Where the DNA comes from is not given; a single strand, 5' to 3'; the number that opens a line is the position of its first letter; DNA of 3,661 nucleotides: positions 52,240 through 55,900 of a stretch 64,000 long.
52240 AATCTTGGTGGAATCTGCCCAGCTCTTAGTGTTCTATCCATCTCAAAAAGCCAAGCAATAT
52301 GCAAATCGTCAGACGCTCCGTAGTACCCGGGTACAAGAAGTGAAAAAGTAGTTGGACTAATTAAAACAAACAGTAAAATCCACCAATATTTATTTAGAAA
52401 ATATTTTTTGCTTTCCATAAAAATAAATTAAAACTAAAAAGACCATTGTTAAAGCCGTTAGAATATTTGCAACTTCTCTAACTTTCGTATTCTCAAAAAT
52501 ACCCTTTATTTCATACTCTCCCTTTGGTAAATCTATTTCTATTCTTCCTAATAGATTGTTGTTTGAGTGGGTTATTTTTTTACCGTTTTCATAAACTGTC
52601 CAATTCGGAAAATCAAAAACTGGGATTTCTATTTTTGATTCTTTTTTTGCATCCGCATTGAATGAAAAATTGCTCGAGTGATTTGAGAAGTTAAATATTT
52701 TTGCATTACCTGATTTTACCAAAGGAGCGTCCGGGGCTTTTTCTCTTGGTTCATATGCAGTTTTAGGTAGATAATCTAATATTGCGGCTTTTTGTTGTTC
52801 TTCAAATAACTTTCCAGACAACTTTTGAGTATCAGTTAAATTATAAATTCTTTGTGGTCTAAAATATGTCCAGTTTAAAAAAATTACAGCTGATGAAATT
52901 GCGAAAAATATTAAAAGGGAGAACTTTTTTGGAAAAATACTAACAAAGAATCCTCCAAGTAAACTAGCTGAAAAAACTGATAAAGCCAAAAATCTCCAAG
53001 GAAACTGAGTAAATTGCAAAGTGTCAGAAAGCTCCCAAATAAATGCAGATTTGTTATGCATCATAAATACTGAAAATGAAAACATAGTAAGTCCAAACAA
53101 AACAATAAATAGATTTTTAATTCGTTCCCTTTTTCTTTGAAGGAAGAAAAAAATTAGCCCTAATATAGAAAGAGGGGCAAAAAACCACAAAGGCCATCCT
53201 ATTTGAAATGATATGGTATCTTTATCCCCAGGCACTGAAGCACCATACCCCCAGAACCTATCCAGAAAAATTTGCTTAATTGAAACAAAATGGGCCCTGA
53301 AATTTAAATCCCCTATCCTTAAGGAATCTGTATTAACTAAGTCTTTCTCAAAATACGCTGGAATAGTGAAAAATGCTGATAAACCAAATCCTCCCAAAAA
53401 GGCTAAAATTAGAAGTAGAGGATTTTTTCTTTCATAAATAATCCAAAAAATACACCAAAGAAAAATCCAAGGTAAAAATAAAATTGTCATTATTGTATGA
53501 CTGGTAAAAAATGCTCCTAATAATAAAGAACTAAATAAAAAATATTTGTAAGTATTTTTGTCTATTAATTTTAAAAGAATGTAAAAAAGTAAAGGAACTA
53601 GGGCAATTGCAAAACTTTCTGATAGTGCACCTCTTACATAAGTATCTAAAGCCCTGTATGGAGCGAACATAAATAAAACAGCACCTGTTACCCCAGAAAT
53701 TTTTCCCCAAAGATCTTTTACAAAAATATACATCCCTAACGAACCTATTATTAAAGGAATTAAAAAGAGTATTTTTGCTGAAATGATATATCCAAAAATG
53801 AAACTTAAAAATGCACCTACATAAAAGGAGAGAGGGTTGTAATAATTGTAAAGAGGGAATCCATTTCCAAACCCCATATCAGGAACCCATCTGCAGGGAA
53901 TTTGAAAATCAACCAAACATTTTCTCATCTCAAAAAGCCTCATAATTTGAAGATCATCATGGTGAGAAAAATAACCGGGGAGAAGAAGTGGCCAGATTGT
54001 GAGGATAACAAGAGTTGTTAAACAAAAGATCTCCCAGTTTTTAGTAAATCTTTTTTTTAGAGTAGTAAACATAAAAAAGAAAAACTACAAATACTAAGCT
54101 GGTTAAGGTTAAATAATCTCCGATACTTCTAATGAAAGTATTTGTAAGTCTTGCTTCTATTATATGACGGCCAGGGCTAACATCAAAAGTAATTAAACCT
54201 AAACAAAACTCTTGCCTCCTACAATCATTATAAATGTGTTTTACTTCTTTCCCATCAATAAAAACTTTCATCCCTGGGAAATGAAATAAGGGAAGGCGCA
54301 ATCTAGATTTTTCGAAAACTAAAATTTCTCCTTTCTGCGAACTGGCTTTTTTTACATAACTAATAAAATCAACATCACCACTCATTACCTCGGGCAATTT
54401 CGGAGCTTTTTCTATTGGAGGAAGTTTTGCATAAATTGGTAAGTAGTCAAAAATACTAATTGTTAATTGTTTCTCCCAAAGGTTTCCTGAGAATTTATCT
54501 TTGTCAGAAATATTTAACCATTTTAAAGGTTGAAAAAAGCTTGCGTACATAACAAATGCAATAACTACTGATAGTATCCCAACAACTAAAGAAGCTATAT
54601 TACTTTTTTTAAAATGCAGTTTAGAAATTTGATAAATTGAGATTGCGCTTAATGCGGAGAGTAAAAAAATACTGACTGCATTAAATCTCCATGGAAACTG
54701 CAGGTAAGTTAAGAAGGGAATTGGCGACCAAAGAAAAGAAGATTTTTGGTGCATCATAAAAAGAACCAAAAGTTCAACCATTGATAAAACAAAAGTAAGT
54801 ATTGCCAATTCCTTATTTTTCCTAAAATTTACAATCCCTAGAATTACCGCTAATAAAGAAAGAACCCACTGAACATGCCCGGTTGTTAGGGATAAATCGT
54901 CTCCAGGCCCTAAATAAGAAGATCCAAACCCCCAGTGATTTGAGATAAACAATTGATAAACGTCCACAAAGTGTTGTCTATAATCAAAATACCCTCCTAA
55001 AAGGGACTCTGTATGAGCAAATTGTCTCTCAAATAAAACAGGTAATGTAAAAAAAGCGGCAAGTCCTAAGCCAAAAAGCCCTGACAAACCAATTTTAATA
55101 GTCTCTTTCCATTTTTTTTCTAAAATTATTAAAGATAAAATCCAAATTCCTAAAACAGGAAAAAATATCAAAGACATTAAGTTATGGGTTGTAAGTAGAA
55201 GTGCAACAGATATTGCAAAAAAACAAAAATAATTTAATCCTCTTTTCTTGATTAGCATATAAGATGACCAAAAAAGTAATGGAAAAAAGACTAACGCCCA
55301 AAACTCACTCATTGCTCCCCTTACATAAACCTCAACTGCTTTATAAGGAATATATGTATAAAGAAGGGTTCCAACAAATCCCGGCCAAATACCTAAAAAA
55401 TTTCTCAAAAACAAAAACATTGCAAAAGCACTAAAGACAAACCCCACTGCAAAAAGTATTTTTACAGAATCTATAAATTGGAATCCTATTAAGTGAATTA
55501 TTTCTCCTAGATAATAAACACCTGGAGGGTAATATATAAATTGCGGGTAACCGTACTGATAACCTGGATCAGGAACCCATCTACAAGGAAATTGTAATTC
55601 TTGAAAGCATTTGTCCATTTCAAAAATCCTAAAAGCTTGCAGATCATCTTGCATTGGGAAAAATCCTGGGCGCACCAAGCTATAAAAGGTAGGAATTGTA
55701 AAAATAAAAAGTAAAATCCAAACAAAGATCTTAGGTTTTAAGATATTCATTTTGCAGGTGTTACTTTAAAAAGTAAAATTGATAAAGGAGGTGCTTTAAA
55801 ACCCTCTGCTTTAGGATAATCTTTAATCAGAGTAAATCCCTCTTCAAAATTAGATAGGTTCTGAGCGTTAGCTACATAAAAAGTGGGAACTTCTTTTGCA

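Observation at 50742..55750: Tandem triplet of an unclassified membrane family with invariant 'PG[YF][YF]…DDL.I…RWVPD…G[FY]P' N-terminal loop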

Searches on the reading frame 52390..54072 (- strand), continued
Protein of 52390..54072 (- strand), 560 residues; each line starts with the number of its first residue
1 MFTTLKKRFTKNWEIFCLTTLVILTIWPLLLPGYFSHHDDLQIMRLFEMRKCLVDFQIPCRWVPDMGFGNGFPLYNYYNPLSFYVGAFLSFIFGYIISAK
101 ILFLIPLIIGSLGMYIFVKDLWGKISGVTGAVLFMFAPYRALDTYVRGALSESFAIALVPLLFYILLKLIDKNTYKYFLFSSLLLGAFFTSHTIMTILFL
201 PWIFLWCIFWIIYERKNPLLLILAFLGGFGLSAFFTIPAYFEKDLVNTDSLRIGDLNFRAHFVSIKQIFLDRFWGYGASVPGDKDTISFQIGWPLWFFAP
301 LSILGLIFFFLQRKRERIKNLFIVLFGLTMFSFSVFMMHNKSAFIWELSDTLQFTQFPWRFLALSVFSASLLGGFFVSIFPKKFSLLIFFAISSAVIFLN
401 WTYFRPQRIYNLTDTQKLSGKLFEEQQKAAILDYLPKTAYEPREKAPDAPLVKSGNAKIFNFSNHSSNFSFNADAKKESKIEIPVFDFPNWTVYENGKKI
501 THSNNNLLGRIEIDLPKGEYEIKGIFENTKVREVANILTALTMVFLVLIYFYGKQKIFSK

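Call 55: search_solved_structures(query=A2, max_evalue=10, show_alignments=3)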
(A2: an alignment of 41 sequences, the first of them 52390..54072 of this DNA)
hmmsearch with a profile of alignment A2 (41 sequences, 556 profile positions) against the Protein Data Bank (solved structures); distinct sequences matched with E-value up to 10: 2.
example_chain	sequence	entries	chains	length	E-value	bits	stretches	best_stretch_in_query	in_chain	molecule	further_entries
3gon_A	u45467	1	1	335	1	11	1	266-344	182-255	Phosphomevalonate kinase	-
1k47_A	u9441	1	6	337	1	11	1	266-344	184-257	phosphomevalonate kinase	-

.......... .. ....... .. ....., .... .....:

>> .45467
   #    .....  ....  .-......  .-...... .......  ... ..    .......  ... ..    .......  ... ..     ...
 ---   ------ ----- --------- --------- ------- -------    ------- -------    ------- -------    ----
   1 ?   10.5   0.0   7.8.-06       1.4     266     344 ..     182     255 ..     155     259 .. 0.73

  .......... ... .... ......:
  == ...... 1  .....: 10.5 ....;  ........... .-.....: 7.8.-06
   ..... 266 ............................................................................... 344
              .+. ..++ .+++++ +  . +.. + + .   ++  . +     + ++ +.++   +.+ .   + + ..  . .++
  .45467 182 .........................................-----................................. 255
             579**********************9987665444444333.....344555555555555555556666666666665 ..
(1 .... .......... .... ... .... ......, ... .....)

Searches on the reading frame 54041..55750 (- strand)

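Call 5: search_protein_families(library=pfam, proteins=[window:54041-55750:-], max_evalue=1)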
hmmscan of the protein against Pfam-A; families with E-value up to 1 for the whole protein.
window:54041-55750:- (569 aa): 2 families
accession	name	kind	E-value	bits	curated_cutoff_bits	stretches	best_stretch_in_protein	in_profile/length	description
PF13129.11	DUF3953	-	0.00054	20.1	22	1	297-324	5-33/41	Protein of unknown function (DUF3953)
PF10131.15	PTPS_related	-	0.0017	17.3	26.4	1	71-407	1-313/621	6-pyruvoyl-tetrahydropterin synthase related domain; membrane protein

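Call 7: search_protein_families(library=ncbifam, proteins=[window:54041-55750:-], max_evalue=0.1)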
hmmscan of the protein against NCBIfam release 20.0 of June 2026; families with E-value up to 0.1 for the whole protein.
window:54041-55750:- (569 aa): 0 families

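Call 54: search_protein_families(library=pfam, alignment_id=A5, max_evalue=0.01)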
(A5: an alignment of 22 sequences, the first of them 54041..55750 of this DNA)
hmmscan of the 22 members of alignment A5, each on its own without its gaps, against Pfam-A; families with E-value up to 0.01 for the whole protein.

A. member 1, window:54041-55750:- (569 aa): 2 families
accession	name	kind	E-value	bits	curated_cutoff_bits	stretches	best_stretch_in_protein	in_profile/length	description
PF13129.11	DUF3953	-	0.00054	20.1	22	1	297-324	5-33/41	Protein of unknown function (DUF3953)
PF10131.15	PTPS_related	-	0.0017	17.3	26.4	1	71-407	1-313/621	6-pyruvoyl-tetrahydropterin synthase related domain; membrane protein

B. families by the number of members that match (of 22 scanned): 5 families
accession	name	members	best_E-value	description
PF10131.15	PTPS_related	18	5.6e-13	6-pyruvoyl-tetrahydropterin synthase related domain; membrane protein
PF13231.12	PMT_2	8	7.6e-07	Dolichyl-phosphate-mannose-protein mannosyltransferase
PF09586.16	YfhO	6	2.3e-09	Bacterial membrane protein YfhO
PF13273.12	DUF4064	1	0.00042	Protein of unknown function (DUF4064)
PF13129.11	DUF3953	1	0.00054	Protein of unknown function (DUF3953)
